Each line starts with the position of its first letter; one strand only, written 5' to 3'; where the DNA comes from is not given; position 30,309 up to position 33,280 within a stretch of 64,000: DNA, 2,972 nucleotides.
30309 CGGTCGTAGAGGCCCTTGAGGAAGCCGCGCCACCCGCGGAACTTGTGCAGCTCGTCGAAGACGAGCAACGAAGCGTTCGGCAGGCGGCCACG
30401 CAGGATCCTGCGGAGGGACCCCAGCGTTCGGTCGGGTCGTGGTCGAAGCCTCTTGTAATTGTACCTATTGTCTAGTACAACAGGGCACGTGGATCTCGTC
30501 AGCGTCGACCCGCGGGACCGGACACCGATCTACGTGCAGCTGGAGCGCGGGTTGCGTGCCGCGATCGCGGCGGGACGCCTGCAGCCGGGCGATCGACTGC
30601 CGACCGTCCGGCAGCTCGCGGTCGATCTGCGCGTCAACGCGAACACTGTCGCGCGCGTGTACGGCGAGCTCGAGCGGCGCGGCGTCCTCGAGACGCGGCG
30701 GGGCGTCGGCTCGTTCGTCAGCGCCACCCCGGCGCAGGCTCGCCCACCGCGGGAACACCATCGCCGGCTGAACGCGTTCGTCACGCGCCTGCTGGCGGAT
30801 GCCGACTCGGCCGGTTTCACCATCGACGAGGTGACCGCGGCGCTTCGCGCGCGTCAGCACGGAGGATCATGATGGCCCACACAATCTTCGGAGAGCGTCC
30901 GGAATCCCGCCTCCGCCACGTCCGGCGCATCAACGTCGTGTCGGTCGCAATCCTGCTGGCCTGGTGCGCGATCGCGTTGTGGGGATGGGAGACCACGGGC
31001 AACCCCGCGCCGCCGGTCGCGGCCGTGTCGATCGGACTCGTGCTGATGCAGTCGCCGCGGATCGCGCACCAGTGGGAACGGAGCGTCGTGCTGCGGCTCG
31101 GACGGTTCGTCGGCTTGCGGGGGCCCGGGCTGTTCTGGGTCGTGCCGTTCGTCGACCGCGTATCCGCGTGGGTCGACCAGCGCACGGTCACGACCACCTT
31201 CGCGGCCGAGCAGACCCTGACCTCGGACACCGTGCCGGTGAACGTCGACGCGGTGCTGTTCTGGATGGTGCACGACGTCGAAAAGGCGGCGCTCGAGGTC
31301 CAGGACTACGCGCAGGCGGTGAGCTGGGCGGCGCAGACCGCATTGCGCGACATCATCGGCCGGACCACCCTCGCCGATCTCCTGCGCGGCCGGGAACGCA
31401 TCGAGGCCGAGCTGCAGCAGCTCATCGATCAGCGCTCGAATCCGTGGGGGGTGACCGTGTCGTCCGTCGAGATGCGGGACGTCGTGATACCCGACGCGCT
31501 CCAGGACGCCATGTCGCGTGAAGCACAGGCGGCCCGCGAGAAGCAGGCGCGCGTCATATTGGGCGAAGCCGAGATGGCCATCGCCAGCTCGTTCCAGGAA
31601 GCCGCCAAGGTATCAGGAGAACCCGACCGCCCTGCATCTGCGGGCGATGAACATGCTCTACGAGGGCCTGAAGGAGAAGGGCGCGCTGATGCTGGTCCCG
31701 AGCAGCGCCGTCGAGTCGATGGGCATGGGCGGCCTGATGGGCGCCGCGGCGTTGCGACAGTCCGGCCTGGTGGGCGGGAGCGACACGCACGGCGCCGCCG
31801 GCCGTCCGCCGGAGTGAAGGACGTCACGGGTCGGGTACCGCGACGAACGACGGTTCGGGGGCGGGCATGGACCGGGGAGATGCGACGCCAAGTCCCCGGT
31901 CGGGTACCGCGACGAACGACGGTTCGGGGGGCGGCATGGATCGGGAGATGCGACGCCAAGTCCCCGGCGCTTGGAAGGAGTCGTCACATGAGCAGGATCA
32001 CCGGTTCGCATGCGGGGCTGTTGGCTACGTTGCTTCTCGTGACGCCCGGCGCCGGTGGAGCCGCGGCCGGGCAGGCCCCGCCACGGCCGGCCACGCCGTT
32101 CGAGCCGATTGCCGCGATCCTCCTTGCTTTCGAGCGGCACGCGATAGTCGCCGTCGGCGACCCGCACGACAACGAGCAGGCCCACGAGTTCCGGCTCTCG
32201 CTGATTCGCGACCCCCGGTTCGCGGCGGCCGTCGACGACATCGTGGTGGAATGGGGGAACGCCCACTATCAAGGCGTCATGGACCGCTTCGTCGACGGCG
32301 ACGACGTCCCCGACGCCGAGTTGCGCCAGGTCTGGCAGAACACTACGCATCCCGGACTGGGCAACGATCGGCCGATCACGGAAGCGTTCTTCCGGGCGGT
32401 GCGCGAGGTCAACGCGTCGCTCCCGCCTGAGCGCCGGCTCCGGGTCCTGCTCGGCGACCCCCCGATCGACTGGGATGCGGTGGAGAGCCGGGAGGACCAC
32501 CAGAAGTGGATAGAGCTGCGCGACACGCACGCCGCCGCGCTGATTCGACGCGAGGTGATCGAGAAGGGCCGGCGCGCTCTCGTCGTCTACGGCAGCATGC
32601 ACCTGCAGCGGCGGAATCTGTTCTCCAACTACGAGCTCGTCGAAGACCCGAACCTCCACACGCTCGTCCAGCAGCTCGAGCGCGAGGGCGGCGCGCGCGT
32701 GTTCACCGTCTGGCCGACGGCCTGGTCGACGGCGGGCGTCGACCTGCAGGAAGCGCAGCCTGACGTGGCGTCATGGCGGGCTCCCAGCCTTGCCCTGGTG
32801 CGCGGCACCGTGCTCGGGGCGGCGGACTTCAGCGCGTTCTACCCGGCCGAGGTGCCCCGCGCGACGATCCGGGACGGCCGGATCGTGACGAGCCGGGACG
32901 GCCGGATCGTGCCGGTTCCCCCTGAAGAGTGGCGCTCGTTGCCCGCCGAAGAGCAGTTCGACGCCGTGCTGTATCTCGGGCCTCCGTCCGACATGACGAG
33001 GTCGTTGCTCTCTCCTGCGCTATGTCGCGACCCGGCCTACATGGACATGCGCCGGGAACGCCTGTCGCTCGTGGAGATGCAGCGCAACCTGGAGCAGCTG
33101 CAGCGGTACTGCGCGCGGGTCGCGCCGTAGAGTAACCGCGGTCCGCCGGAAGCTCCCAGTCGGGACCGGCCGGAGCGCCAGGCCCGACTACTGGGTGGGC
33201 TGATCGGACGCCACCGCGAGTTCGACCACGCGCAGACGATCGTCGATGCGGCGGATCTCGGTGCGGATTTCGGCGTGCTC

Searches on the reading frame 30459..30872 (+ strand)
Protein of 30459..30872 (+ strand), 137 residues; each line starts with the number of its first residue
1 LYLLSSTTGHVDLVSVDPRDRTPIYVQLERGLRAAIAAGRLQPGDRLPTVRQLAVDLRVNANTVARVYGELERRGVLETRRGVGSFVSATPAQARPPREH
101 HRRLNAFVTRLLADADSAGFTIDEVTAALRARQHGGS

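Call 87: search_protein_families(library=pfam, proteins=[window:30459-30872:+], max_evalue=0.001)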
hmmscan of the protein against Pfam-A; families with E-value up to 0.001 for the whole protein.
window:30459-30872:+ (137 aa): 2 families
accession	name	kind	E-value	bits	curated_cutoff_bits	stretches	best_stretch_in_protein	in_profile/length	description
PF00392.27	GntR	-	2.6e-16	59.4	27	1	25-87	2-64/64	Bacterial regulatory proteins, gntR family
PF02082.26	Rrf2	-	8.5e-05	23.2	30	1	41-84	17-61/132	Iron-dependent Transcriptional regulator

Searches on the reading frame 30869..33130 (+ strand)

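Call 87: search_protein_families(library=pfam, proteins=[window:30869-33130:+], max_evalue=0.001)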
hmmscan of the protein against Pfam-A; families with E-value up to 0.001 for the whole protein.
window:30869-33130:+ (753 aa): 2 families
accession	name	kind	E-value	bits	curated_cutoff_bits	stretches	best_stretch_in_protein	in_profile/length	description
PF01145.31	Band_7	-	2.2e-36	126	23.6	1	65-235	2-175/176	SPFH domain / Band 7 family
PF04187.18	Cofac_haem_bdg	-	7.9e-05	23.2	27.7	0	421-490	5-76/213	Haem-binding uptake, Tiki superfamily, ChaN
